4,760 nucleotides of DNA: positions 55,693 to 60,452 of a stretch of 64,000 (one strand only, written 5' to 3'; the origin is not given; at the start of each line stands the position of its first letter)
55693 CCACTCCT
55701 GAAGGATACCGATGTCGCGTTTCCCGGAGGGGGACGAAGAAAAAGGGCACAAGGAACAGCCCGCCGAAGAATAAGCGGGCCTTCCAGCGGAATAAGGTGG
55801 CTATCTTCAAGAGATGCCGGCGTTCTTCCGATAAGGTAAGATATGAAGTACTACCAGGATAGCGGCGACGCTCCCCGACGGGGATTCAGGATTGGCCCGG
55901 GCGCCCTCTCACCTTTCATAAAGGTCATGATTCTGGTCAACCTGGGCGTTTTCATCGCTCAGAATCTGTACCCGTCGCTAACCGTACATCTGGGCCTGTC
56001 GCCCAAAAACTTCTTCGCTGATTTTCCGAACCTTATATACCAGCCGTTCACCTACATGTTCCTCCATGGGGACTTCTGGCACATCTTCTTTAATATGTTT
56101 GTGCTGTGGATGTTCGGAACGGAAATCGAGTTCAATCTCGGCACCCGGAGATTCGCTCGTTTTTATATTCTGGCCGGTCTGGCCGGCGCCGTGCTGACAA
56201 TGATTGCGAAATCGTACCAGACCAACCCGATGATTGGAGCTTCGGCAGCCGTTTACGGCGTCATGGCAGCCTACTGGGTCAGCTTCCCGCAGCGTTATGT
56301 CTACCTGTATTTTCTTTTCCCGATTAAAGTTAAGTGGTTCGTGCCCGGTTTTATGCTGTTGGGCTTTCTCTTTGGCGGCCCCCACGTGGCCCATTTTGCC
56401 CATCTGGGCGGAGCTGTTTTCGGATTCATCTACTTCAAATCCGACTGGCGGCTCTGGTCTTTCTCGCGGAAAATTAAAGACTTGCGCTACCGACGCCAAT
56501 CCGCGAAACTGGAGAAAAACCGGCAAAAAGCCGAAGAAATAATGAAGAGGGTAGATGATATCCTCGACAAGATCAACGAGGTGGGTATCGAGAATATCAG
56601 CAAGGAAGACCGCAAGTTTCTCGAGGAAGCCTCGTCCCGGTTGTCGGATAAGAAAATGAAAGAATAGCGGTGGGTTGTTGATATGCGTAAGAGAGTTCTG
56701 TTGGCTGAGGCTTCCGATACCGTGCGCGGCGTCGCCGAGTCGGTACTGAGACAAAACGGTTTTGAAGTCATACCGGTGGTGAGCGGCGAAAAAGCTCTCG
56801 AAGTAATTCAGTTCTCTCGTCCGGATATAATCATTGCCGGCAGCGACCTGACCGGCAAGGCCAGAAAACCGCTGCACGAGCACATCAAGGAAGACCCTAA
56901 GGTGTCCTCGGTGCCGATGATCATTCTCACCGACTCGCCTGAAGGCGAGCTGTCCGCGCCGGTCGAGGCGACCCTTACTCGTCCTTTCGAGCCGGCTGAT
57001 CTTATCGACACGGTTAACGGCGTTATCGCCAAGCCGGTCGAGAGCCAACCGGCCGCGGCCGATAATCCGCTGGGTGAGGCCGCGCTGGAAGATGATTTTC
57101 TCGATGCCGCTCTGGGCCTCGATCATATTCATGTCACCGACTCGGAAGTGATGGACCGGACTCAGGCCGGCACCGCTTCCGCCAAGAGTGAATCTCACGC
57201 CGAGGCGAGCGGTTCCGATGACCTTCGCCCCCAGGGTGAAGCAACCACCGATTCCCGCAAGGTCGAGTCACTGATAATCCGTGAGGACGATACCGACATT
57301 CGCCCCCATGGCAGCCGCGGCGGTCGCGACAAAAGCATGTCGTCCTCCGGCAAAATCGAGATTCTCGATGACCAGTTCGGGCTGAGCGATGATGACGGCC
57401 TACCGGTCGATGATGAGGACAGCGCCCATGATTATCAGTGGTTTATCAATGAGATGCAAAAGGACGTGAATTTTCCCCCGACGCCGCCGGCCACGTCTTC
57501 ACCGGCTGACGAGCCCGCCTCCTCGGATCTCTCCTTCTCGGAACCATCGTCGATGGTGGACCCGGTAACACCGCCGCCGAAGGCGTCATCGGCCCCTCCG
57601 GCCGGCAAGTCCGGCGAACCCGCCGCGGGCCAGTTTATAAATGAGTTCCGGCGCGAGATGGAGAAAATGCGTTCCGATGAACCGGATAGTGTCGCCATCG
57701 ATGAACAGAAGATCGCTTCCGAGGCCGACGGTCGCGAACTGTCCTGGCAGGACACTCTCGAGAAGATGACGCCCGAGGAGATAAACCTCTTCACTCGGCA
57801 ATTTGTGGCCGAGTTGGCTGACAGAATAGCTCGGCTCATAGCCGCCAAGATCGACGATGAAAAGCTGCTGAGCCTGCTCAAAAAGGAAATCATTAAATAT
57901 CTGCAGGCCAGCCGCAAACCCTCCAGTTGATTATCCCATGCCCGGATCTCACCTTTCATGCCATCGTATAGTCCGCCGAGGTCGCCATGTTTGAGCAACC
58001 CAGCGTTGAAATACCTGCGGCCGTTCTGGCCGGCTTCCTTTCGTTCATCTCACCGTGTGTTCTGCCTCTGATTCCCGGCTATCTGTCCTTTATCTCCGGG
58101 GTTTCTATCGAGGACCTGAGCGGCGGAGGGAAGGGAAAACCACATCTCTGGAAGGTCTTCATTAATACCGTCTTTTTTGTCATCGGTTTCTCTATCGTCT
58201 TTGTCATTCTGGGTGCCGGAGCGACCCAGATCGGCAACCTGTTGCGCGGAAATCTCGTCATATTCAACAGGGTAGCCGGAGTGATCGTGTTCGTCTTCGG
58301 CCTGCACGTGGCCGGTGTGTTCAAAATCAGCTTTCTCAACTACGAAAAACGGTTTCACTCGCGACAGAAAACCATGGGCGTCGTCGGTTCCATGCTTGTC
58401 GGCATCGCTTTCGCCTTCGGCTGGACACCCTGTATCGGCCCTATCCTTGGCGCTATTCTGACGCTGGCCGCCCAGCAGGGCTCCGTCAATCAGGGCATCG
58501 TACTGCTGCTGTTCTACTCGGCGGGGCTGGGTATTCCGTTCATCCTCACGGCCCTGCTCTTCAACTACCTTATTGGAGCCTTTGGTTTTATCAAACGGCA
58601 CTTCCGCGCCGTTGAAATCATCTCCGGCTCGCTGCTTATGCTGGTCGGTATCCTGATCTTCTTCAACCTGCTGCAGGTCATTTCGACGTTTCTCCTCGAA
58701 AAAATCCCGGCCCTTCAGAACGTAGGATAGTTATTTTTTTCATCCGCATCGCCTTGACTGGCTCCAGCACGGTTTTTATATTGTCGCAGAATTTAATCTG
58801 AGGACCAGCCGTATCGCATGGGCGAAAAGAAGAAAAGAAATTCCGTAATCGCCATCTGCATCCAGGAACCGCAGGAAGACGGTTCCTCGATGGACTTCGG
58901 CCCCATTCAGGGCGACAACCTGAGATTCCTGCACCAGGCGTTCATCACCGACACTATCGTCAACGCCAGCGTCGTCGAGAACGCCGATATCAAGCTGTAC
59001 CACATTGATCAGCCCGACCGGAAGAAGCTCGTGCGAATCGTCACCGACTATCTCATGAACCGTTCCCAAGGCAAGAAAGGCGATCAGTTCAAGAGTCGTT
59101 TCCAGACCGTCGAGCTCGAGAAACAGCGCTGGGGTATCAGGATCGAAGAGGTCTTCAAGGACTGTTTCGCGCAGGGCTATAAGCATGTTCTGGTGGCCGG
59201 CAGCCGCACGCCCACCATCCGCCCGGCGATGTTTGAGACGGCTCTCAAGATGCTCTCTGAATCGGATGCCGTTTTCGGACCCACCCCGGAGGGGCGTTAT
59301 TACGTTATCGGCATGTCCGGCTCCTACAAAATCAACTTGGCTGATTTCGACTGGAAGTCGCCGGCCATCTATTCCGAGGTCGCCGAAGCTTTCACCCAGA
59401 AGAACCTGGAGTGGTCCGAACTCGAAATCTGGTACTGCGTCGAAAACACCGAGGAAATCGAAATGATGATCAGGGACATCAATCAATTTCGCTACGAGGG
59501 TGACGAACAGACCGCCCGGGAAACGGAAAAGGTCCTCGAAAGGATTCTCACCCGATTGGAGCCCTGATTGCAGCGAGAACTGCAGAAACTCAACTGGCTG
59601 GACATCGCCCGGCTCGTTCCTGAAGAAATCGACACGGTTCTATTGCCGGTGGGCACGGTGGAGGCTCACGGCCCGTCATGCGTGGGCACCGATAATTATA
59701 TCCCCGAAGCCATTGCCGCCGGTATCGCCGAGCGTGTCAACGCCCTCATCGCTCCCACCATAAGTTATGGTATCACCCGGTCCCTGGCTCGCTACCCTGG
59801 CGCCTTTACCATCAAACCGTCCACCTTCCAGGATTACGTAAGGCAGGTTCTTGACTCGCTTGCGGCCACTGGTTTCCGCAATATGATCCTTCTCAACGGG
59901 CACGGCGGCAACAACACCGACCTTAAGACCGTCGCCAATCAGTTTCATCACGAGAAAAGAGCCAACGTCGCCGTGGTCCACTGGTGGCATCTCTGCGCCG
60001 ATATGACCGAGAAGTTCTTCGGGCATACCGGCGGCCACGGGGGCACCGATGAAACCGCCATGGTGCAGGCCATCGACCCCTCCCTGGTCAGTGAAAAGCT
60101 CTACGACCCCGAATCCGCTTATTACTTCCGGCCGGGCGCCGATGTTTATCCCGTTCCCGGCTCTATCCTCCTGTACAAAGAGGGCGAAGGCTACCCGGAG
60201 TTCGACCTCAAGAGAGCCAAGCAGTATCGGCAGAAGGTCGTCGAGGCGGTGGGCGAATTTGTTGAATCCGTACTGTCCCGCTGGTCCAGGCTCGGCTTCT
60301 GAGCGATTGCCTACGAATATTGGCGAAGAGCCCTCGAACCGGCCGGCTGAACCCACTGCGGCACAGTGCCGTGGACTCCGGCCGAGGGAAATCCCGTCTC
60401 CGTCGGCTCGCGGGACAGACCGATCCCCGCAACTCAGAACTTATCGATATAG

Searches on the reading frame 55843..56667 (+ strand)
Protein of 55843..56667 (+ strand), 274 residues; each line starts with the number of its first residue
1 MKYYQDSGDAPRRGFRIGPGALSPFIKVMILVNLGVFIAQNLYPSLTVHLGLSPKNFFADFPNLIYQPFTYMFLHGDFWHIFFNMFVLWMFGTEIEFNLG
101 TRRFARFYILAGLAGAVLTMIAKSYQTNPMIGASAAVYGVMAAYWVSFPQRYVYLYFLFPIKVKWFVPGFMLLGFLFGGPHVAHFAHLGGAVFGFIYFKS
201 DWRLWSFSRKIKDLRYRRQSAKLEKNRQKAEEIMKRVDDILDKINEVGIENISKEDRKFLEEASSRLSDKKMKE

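Call 17: search_protein_families(library=pfam, proteins=[window:55843-56667:+], max_evalue=0.001)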
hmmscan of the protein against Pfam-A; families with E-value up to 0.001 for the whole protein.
window:55843-56667:+ (274 aa): 2 families
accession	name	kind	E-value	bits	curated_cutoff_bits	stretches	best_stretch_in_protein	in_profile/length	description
PF01694.28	Rhomboid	-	1.3e-32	113.4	22.6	1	65-197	4-136/143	Rhomboid domain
PF20216.3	DUF6576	-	2.9e-06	27.8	27.3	1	226-265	8-46/47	Family of unknown function (DUF6576)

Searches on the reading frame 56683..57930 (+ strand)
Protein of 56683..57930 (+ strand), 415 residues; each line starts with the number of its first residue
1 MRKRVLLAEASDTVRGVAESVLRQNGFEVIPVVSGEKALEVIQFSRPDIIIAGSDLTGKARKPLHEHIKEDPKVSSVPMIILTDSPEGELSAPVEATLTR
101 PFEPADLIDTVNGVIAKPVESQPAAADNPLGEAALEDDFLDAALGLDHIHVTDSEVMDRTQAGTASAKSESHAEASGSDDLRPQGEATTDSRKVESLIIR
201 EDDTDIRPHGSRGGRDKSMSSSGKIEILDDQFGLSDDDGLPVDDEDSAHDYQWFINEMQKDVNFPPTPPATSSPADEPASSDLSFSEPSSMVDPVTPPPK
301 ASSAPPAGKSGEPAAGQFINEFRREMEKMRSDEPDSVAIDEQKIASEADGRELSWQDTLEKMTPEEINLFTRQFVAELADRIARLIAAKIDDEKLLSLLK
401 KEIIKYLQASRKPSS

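Call 17: search_protein_families(library=pfam, proteins=[window:56683-57930:+], max_evalue=0.001)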
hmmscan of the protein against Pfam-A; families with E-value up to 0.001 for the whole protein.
window:56683-57930:+ (415 aa): 1 family
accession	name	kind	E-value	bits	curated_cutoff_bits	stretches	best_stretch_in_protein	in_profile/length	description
PF00072.30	Response_reg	-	1.8e-05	25.3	30.2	1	5-111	1-110/111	Response regulator receiver domain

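Call 93: search_protein_families(library=ncbifam, proteins=[window:56683-57930:+], max_evalue=0.001)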
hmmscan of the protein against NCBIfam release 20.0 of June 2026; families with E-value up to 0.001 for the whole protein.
window:56683-57930:+ (415 aa): 10 families
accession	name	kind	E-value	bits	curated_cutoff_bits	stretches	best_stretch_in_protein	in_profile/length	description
NF045717.1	DVU0259_DivK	exception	1.3e-09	38.3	160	1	1-115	1-116/117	DVU0259 family response regulator domain-containing protein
TIGR02154.1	PhoB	equivalog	1.4e-09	37.6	296.2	1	1-121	1-126/226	phosphate regulon transcriptional regulator PhoB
NF046026.1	HisKinCckACaul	equivalog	3.3e-07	28.8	1000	1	4-46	560-602/678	cell cycle histidine kinase CckA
NF041866.1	EpsW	equivalog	2.7e-06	27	200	1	3-113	6-123/131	exopolysaccharide biosynthesis response regulator EpsW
NF040689.1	MtrAB_MtrA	equivalog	3.1e-06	26.7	300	1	13-116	9-114/219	MtrAB system response regulator MtrA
NF007546.0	PRK10161.1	equivalog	3.9e-06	26.6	471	1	1-116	1-121/229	phosphate response regulator transcription factor PhoB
NF046022.1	RespRegCpdRBruc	equivalog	0.00011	22.2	180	1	3-52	2-51/120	cell cycle two-component system response regulator CpdR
NF041733.1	resp_reg_CseB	equivalog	0.00034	20.1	350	1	4-120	2-120/228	two-component system response regulator CseB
NF045944.1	ResRegRpaBCyano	equivalog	0.0004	19.8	330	1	10-118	5-115/229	response regulator transcription factor RpaB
NF040534.1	resp_reg_YycF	equivalog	0.00045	19.5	340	0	4-111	2-111/231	response regulator YycF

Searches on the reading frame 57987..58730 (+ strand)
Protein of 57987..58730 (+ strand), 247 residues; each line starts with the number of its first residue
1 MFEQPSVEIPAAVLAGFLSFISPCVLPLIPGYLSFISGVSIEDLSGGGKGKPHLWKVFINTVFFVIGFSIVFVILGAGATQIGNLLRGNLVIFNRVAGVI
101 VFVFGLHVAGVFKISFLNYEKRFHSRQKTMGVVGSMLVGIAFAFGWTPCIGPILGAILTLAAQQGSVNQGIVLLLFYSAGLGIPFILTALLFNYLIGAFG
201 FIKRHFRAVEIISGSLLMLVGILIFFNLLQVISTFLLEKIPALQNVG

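Call 17: search_protein_families(library=pfam, proteins=[window:57987-58730:+], max_evalue=0.001)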
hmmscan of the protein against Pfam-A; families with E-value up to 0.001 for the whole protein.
window:57987-58730:+ (247 aa): 1 family
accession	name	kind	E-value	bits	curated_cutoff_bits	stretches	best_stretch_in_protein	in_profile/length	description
PF02683.22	DsbD_TM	-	1.7e-13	50.8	27.1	1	10-205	6-198/219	Cytochrome C biogenesis protein transmembrane domain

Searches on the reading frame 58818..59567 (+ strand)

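Call 17: search_protein_families(library=pfam, proteins=[window:58818-59567:+], max_evalue=0.001)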
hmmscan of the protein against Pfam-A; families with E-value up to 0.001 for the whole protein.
window:58818-59567:+ (249 aa): 1 family
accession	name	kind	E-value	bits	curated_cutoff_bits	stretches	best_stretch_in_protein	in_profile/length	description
PF09837.15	DUF2064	-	6e-15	55.6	25.8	1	89-179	28-118/120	Uncharacterized protein conserved in bacteria (DUF2064)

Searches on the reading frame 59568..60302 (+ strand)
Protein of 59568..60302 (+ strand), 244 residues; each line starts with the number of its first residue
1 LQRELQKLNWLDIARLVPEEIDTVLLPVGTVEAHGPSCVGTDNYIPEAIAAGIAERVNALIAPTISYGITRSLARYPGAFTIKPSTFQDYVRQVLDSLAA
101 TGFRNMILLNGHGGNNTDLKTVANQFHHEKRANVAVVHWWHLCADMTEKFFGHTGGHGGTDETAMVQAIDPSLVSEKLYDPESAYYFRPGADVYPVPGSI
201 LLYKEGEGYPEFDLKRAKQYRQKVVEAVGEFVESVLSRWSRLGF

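Call 17: search_protein_families(library=pfam, proteins=[window:59568-60302:+], max_evalue=0.001)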
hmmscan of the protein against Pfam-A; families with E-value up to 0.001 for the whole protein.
window:59568-60302:+ (244 aa): 1 family
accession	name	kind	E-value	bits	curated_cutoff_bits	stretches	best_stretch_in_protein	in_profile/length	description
PF02633.19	Creatininase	-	9.9e-46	156.5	31.3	1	7-184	2-188/238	Creatinine amidohydrolase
